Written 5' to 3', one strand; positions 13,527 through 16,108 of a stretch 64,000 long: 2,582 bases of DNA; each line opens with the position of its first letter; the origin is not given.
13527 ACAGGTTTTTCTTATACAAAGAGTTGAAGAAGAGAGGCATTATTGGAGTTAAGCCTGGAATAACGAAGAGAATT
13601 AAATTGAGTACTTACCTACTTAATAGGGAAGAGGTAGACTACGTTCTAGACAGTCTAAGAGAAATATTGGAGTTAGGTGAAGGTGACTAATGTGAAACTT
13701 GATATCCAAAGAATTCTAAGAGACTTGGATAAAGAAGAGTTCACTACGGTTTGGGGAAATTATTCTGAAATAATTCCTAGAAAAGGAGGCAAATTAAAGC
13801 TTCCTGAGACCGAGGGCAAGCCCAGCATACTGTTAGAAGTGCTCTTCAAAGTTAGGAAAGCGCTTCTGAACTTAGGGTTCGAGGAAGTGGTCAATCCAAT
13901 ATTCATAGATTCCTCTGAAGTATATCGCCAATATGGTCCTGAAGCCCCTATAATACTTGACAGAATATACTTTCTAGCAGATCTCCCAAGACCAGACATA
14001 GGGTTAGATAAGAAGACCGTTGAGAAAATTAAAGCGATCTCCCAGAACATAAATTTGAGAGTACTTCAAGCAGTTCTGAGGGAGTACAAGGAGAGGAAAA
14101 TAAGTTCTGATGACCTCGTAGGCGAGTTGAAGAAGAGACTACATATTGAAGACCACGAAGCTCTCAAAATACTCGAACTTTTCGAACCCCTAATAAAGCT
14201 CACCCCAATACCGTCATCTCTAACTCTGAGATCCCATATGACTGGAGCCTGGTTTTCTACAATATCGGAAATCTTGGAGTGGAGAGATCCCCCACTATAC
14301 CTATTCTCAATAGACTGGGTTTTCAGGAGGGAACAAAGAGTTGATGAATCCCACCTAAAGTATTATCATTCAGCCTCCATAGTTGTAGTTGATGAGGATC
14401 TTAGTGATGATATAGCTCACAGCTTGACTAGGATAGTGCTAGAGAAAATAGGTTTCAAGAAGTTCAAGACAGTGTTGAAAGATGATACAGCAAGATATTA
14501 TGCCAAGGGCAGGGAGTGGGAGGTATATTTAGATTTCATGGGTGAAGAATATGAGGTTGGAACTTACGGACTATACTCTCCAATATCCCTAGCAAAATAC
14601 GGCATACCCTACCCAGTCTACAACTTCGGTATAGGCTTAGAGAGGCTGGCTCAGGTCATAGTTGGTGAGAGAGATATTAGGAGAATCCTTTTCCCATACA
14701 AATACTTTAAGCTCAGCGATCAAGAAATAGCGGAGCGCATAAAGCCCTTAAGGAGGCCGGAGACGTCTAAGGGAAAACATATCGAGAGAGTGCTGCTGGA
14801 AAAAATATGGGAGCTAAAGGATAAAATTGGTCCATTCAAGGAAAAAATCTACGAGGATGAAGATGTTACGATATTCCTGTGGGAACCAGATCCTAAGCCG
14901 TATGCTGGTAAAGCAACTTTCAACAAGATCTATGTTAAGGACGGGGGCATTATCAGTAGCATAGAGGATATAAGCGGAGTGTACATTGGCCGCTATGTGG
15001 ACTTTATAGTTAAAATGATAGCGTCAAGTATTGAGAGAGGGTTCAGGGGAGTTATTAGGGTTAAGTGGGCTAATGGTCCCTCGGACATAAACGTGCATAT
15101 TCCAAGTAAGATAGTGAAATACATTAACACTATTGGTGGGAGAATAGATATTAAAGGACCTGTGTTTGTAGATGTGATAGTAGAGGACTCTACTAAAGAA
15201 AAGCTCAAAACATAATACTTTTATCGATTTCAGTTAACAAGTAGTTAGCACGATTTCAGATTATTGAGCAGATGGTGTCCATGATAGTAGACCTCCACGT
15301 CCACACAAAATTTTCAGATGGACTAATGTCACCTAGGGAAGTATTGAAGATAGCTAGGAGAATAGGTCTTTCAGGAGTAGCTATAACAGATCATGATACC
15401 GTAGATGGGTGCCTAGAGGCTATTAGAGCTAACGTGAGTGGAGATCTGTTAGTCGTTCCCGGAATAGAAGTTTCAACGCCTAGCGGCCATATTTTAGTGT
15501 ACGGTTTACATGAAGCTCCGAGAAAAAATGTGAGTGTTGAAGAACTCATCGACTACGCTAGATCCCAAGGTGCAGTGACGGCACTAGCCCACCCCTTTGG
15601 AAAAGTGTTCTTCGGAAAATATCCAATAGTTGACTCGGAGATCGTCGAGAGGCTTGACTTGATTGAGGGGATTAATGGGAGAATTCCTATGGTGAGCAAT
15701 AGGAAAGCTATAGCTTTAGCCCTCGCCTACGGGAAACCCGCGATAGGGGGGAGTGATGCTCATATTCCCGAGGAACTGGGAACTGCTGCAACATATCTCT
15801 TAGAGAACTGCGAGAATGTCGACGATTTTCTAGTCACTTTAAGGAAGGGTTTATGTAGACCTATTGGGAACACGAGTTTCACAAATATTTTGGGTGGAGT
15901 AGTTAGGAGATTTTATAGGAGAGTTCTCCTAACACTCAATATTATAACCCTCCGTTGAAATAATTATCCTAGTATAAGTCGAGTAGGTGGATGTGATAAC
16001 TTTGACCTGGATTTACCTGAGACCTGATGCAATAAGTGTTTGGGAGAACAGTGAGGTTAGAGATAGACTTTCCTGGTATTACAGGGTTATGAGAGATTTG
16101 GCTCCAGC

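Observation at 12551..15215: SepRS/SepCysS pair (tRNA-dependent cysteine biosynthesis) in a crenarchaeote-like genome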

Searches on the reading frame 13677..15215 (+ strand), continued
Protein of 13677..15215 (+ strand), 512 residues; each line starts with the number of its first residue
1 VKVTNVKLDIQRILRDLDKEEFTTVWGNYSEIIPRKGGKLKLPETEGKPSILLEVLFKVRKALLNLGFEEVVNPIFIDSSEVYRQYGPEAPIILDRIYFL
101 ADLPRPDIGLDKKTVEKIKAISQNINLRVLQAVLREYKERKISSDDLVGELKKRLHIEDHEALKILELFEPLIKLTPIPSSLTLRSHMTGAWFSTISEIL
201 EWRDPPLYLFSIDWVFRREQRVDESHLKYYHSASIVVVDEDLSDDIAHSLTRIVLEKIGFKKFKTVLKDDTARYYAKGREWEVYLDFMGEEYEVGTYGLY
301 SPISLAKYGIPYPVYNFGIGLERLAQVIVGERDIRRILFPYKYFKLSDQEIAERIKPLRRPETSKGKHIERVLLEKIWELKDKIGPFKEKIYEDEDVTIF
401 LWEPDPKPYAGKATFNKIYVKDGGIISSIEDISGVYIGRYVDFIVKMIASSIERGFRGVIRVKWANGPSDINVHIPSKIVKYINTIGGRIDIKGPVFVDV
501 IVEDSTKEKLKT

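Call 29: find_encoding_contigs(protein=P0007, flank=10000, max_places=2)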
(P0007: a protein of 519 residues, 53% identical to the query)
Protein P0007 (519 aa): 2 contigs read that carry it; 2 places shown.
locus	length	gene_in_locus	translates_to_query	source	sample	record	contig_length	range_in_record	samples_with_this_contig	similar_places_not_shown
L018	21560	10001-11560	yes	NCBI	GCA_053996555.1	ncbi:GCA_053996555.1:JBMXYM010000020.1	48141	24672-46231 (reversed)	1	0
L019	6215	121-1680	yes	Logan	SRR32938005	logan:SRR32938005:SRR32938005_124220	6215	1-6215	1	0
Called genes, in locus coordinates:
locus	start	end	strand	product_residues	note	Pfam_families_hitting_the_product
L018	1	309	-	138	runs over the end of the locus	PF02590:SPOUT_MTase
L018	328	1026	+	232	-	PF01904:DUF72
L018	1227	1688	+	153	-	-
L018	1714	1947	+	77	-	-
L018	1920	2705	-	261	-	-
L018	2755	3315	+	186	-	PF03167:UDG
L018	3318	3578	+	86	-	-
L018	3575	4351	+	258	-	PF02735:Ku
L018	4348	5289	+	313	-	PF01068:DNA_ligase_A_M, PF01331:mRNA_cap_enzyme (faint), PF09414:RNA_ligase (weak), PF04679:DNA_ligase_A_C, PF14743:DNA_ligase_OB_2 (faint)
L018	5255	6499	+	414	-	PF00919:UPF0004, PF04055:Radical_SAM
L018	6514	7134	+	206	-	-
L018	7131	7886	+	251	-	PF06550:SPP (weak)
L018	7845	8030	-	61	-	-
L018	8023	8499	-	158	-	PF03367:Zn_ribbon_ZPR1, PF22794:jr-ZPR1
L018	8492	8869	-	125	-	PF04472:SepF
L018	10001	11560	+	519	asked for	PF01409:tRNA-synt_2d, PF23202:PAH_ZNF598 (weak)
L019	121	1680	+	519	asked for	PF01409:tRNA-synt_2d, PF23202:PAH_ZNF598 (weak)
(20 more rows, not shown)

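Call 30: find_encoding_contigs(protein=P0013, flank=10000, max_places=2)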
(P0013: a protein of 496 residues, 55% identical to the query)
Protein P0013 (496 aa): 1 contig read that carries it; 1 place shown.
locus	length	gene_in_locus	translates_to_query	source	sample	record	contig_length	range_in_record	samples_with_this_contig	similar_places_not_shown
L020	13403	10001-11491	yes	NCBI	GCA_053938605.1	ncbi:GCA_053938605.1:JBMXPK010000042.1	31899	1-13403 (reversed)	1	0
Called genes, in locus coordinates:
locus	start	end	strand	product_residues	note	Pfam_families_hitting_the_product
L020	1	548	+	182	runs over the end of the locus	-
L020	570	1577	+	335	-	PF01368:DHH, PF02272:DHHA1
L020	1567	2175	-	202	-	PF13549:ATP-grasp_5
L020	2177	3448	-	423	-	PF02629:CoA_binding, PF13380:CoA_binding_2, PF13607:Succ_CoA_lig, PF19045:Ligase_CoA_2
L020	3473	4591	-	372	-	PF02308:MgtC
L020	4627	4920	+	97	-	PF01866:Diphthamide_syn (weak)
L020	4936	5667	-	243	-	PF00149:Metallophos (weak)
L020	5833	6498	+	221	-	PF01351:RNase_HII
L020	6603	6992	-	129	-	PF00293:NUDIX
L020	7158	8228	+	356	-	PF07690:MFS_1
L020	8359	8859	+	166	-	PF02195:ParB_N (weak)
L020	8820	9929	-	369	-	PF00266:Aminotran_5, PF05889:SepSecS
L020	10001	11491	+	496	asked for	PF17759:tRNA_synthFbeta (faint), PF01409:tRNA-synt_2d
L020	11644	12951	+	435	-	PF04326:SLFN_AlbA_2, PF13749:HATPase_c_4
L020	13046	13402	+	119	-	?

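Call 63: search_protein_families(library=ncbifam, proteins=[P0002, P0003, P0004, P0005, P0006, P0007, P0008, P0010, P0011, P0013], max_evalue=1e-40)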
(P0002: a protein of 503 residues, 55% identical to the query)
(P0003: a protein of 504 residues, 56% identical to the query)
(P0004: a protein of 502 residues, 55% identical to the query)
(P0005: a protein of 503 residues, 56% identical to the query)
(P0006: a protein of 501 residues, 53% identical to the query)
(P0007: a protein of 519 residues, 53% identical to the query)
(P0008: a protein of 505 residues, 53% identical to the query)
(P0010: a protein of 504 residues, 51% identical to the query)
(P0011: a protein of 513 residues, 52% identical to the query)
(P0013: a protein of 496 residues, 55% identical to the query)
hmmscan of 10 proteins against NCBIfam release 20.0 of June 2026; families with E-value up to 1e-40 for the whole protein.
P0002 (503 aa): 1 family
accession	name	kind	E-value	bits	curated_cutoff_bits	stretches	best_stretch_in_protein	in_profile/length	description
TIGR00470.1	sepS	equivalog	6.8e-117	391.1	380.65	1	1-502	1-530/533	O-phosphoserine--tRNA ligase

P0003 (504 aa): 1 family
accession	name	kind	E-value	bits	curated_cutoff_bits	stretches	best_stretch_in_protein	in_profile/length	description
TIGR00470.1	sepS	equivalog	7.1e-111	371.2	380.65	1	10-503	9-530/533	O-phosphoserine--tRNA ligase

P0004 (502 aa): 1 family
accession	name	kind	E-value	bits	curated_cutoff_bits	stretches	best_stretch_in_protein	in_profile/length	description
TIGR00470.1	sepS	equivalog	1.6e-115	386.6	380.65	1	11-496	11-531/533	O-phosphoserine--tRNA ligase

P0005 (503 aa): 1 family
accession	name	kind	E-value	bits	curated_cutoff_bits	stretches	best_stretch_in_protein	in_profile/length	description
TIGR00470.1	sepS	equivalog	2.5e-119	399.1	380.65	1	15-499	13-531/533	O-phosphoserine--tRNA ligase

P0006 (501 aa): 1 family
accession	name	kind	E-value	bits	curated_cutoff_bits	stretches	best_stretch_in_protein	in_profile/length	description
TIGR00470.1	sepS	equivalog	1.4e-114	383.4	380.65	1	14-499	12-531/533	O-phosphoserine--tRNA ligase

P0007 (519 aa): 1 family
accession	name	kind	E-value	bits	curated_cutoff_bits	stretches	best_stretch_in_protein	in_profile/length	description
TIGR00470.1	sepS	equivalog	3.8e-103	345.7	380.65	1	8-508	2-531/533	O-phosphoserine--tRNA ligase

P0008 (505 aa): 1 family
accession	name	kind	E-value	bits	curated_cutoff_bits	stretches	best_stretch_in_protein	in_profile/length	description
TIGR00470.1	sepS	equivalog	7.8e-113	377.7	380.65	1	1-502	1-531/533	O-phosphoserine--tRNA ligase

P0010 (504 aa): 1 family
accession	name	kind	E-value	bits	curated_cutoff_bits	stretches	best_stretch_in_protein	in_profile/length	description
TIGR00470.1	sepS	equivalog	6.5e-116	387.9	380.65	1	9-500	10-530/533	O-phosphoserine--tRNA ligase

P0011 (513 aa): 1 family
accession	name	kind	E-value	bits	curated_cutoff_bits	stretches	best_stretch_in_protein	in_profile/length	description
TIGR00470.1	sepS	equivalog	2.1e-112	376.3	380.65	1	4-509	1-531/533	O-phosphoserine--tRNA ligase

P0013 (496 aa): 1 family
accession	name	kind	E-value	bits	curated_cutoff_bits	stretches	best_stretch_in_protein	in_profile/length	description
TIGR00470.1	sepS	equivalog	5.2e-121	404.7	380.65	1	12-493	13-531/533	O-phosphoserine--tRNA ligase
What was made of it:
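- On SepRS (O-phosphoseryl-tRNA synthetase): Ten clade relatives score 346-405 bits, straddling the cutoff (call 63).
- Clade members score 346-405 bits, straddling the cutoff (call 63).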

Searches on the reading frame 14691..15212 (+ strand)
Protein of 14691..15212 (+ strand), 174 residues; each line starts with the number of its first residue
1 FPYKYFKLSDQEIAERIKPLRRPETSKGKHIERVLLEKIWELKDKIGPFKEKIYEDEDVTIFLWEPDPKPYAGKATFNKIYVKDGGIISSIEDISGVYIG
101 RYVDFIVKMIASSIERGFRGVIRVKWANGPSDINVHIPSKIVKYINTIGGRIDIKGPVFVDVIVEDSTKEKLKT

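Call 47: search_solved_structures(query=window:14691-15212:+, max_evalue=0.01, show_alignments=5)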
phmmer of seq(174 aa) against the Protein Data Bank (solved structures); distinct sequences matched with E-value up to 0.01: 8.
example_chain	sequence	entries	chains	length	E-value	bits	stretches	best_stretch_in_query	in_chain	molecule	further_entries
2du3_A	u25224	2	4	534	1.7e-05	28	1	6-164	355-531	O-phosphoseryl-tRNA synthetase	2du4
2du5_A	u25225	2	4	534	4.5e-05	26.6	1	6-164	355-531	O-phosphoseryl-tRNA synthetase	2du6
2odr_B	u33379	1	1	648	0.00034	23.8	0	96-165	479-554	phosphoseryl-tRNA synthetase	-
2odr_A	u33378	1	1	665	0.00037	23.6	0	96-165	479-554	phosphoseryl-tRNA synthetase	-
2odr_D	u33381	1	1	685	0.00038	23.6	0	97-165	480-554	phosphoseryl-tRNA synthetase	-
2odr_C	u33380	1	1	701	0.00041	23.5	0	97-165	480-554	phosphoseryl-tRNA synthetase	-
2du7_A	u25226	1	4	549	0.001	22.2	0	6-165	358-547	O-phosphoseryl-tRNA synthetase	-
5x6c_A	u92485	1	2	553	0.001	22.2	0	6-165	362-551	O-phosphoserine--tRNA(Cys) ligase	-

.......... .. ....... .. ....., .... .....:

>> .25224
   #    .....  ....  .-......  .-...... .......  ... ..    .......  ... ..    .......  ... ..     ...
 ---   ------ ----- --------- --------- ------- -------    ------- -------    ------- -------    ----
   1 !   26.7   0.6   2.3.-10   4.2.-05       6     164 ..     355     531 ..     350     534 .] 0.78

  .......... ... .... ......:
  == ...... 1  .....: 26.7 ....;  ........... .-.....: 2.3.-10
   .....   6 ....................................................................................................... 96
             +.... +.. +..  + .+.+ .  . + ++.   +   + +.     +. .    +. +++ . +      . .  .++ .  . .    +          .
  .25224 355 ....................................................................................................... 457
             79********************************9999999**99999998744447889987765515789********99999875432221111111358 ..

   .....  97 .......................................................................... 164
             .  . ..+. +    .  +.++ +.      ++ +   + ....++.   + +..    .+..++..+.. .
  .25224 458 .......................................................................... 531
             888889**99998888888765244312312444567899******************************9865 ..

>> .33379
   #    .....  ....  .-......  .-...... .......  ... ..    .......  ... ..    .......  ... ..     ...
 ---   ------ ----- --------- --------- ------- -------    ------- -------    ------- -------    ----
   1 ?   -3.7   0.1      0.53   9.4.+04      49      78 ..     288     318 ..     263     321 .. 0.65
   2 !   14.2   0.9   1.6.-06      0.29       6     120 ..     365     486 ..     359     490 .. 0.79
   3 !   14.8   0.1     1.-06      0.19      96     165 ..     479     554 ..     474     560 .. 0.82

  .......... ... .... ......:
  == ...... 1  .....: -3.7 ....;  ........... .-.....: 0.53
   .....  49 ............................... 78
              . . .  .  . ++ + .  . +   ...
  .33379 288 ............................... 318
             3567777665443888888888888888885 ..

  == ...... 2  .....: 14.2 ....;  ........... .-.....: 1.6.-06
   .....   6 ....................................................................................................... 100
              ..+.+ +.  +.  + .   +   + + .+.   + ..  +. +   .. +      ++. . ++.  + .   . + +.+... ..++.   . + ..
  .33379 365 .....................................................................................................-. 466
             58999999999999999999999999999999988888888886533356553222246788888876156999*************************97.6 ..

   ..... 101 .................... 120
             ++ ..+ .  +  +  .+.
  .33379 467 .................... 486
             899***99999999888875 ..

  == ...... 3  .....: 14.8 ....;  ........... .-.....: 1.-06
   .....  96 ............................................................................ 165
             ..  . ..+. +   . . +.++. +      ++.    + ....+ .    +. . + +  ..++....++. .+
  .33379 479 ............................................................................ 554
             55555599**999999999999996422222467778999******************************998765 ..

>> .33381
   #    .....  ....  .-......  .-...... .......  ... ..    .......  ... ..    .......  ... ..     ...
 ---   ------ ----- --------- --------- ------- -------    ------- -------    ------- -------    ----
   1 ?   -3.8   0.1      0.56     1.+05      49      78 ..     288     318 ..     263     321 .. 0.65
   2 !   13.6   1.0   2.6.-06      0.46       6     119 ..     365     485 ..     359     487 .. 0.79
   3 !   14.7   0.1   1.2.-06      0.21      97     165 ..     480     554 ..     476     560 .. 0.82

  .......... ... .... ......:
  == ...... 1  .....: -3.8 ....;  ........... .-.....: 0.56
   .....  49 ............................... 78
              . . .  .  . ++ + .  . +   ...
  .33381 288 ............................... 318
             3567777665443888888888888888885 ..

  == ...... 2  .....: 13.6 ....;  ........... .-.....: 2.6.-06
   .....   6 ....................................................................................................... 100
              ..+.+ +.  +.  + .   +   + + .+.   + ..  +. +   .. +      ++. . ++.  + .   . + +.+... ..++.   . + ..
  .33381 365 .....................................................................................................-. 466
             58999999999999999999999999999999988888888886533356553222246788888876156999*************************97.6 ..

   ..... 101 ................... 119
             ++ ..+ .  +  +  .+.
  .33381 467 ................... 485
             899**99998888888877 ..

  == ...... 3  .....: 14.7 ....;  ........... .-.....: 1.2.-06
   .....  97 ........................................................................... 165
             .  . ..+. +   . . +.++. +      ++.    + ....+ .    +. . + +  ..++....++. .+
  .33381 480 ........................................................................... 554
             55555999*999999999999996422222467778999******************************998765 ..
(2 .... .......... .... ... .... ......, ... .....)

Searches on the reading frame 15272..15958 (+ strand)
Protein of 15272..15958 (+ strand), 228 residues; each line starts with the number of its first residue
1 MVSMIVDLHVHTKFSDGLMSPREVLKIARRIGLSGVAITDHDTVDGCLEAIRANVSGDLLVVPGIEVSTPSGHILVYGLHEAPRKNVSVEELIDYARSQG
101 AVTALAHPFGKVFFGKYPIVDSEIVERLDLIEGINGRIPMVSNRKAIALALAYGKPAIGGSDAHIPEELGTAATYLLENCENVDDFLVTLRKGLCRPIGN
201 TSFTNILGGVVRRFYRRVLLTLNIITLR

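Call 3: search_protein_families(library=ncbifam, proteins=[window:15272-15958:+], max_evalue=0.001)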
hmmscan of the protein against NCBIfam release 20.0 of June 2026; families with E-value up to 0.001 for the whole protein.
window:15272-15958:+ (228 aa): 16 families
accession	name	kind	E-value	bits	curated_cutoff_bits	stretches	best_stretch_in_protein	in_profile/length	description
NF038032.1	CehA_McbA_metalo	domain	3.1e-25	89.3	80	1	6-177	5-194/315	CehA/McbA family metallohydrolase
NF041577.1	nside_bi_sphtase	equivalog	1.7e-15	56.9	400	1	5-70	3-68/276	3',5'-nucleoside bisphosphate phosphatase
NF047791.1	RNaseRnm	equivalog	3.7e-15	55.9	375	1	4-69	1-68/275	RNase RNM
NF041661.1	Cycl_ph_dihydrol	equivalog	5e-10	39.2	500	1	7-69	1-63/259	phosphoribosyl 1,2-cyclic phosphate 1,2-diphosphodiesterase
NF004981.0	PRK06361.1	equivalog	3.8e-09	36.2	117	1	6-55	2-51/217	histidinol phosphate phosphatase domain-containing protein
NF045780.1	TrlF_fam_ATP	equivalog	4.5e-09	35.6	350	1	6-77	8-95/944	TrlF family AAA-like ATPase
NF004225.0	PRK05672.1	subfamily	2.8e-06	25.7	939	1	6-83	7-73/1047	error-prone DNA polymerase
NF006251.0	PRK08392.1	equivalog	8e-06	25.5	212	1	6-42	2-38/216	hypothetical protein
TIGR01405.1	polC_Gram_pos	equivalog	8.6e-06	23.7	1043.45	1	6-69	105-170/1211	DNA polymerase III subunit alpha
NF001688.0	PRK00448.1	equivalog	8.8e-06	23.5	873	1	6-70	339-405/1445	PolC-type DNA polymerase III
NF005298.0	PRK06826.1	equivalog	2.9e-05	21.9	1260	1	4-69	4-71/1151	DNA polymerase III subunit alpha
NF005596.0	PRK07328.1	subfamily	8.4e-05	22.1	202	0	4-42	2-41/269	histidinol-phosphatase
NF006375.0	PRK08609.1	equivalog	0.00012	20.8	426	1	6-42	337-373/571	DNA polymerase/3'-5' exonuclease PolX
NF005928.0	PRK07945.1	equivalog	0.00049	19.6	250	1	6-42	100-136/337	PHP domain-containing protein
NF004226.0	PRK05673.1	equivalog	0.00051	18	1002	1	5-68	6-71/1146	DNA polymerase III subunit alpha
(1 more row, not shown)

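Call 4: search_protein_families(library=pfam, proteins=[window:15272-15958:+], max_evalue=0.001)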
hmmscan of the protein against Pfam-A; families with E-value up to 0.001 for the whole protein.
window:15272-15958:+ (228 aa): 2 families
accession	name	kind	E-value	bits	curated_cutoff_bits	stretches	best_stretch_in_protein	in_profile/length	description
PF13263.12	PHP_C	-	7.4e-17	61.1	21.3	1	142-193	3-54/56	PHP-associated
PF02811.25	PHP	-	1.4e-09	38.9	26.4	1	7-70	1-66/164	PHP domain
